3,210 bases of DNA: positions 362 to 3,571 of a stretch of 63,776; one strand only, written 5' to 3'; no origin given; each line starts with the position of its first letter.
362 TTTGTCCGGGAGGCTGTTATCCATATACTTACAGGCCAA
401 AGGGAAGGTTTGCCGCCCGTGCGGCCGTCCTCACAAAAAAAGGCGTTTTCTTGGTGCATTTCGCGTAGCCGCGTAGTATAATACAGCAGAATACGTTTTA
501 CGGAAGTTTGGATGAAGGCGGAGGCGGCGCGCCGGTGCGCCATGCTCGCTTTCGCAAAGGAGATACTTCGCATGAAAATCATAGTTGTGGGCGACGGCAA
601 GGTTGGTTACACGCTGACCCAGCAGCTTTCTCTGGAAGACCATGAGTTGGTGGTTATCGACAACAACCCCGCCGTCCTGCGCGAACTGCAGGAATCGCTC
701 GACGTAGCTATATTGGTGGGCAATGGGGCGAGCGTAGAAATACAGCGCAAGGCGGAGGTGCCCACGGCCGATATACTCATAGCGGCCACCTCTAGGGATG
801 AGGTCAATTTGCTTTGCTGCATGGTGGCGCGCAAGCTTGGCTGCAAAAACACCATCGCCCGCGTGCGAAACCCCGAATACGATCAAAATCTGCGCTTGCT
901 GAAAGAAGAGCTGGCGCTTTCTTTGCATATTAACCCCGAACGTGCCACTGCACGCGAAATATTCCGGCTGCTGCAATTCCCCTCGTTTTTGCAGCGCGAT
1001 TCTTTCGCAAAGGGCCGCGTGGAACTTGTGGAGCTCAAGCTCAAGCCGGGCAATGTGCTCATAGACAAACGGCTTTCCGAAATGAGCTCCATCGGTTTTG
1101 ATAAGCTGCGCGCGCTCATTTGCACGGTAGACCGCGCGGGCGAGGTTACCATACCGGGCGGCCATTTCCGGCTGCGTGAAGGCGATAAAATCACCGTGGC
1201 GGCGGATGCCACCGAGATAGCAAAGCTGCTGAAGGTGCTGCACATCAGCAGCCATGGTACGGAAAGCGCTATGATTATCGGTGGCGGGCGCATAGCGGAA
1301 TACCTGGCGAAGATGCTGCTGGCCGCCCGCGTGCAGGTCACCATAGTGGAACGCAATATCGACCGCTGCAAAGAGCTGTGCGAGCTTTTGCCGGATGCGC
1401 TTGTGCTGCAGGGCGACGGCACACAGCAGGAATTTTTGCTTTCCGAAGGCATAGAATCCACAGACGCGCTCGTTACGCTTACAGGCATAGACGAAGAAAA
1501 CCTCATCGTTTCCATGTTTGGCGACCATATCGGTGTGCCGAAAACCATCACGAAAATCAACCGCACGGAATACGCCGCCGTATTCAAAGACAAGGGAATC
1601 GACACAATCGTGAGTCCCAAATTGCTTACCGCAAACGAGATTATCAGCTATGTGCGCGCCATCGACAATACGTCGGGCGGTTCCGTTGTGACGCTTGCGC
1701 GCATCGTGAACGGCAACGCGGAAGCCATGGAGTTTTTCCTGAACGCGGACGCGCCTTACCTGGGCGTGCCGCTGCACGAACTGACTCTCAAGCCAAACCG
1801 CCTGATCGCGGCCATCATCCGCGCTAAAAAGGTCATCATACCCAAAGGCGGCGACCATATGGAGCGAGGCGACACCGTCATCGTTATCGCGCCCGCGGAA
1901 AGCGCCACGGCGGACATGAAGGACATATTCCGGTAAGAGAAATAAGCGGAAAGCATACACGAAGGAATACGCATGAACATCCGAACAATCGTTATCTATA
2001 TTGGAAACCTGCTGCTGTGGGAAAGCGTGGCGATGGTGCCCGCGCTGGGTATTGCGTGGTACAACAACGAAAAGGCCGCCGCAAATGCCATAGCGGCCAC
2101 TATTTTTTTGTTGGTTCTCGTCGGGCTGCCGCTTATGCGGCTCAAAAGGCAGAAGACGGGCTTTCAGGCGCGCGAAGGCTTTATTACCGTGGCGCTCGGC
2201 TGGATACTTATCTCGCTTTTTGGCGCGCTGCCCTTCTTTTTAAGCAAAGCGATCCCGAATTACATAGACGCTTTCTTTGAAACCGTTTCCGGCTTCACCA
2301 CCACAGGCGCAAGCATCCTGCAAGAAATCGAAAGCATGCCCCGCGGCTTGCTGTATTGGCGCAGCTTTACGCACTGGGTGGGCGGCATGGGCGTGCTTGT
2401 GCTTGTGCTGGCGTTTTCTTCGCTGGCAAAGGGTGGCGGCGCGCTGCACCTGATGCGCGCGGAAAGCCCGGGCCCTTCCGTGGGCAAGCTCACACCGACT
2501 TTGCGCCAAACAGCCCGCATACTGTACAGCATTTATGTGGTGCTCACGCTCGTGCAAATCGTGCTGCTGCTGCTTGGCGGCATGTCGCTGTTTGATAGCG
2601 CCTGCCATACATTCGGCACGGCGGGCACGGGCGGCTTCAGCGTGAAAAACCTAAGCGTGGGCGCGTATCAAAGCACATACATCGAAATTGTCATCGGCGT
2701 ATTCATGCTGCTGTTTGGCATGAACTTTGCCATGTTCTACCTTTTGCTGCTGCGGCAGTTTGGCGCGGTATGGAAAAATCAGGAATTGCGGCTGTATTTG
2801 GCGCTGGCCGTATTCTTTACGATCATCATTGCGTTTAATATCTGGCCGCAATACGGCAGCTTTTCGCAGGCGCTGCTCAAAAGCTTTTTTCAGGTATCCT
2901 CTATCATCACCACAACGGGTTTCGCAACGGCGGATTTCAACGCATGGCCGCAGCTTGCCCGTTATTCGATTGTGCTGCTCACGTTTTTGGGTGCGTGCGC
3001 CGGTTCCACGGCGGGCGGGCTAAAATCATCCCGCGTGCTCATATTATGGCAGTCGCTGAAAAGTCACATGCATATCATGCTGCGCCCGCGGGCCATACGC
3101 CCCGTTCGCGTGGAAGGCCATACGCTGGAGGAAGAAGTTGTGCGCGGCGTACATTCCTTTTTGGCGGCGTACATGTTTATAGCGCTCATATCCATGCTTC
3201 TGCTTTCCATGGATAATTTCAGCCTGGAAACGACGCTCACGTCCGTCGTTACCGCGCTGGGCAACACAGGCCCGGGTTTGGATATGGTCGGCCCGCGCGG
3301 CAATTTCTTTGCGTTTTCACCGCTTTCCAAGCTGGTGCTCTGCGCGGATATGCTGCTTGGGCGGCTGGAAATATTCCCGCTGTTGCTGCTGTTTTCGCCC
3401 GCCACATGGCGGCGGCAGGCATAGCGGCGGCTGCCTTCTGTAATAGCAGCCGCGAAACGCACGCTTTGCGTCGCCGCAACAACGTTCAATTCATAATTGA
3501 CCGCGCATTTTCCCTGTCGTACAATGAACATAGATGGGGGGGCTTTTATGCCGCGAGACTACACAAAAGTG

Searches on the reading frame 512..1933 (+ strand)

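Call 45: search_protein_families(library=pfam, proteins=[window:512-1933:+], max_evalue=0.00001)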
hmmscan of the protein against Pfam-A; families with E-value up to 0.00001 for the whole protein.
window:512-1933:+ (474 aa): 6 families
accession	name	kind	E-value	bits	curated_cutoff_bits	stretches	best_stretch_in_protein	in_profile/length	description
PF02254.24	TrkA_N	-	4.5e-51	172.5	23.8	2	23-130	1-108/116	TrkA-N domain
PF02080.26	TrkA_C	-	9.2e-22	77.2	27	2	172-243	1-70/71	TrkA-C domain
PF01488.26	Shikimate_DH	-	3.7e-11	43.7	24.3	1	248-296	10-59/138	Shikimate / quinate 5-dehydrogenase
PF13241.12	NAD_binding_7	-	1.1e-10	42.4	22.1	0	21-109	8-85/104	Putative NAD(P)-binding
PF03807.23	F420_oxidored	-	1.9e-08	35.2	21.6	0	22-97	1-71/94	NADP oxidoreductase coenzyme F420-dependent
PF03435.24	Sacchrp_dh_NADP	-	3e-06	28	25.1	0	254-324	2-76/129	Saccharopine dehydrogenase NADP binding domain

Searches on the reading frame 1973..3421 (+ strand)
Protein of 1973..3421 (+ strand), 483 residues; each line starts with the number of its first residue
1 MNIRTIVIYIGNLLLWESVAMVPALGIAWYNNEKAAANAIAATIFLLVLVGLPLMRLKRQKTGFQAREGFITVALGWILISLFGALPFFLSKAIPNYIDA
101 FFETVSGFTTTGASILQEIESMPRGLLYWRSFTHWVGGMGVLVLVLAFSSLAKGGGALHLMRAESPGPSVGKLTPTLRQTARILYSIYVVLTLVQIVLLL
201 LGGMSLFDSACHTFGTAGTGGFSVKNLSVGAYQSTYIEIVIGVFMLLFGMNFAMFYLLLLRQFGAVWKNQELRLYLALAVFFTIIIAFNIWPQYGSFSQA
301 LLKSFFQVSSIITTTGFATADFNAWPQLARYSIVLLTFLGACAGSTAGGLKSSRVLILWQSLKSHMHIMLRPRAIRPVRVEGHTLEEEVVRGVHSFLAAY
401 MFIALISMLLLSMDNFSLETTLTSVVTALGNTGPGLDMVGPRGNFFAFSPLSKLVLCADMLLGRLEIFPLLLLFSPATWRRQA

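Call 45: search_protein_families(library=pfam, proteins=[window:1973-3421:+], max_evalue=0.00001)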
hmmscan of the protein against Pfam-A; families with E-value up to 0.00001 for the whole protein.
window:1973-3421:+ (483 aa): 1 family
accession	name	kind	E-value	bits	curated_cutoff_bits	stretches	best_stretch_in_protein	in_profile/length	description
PF02386.22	TrkH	-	1.2e-67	229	27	1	38-475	4-491/502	Cation transport protein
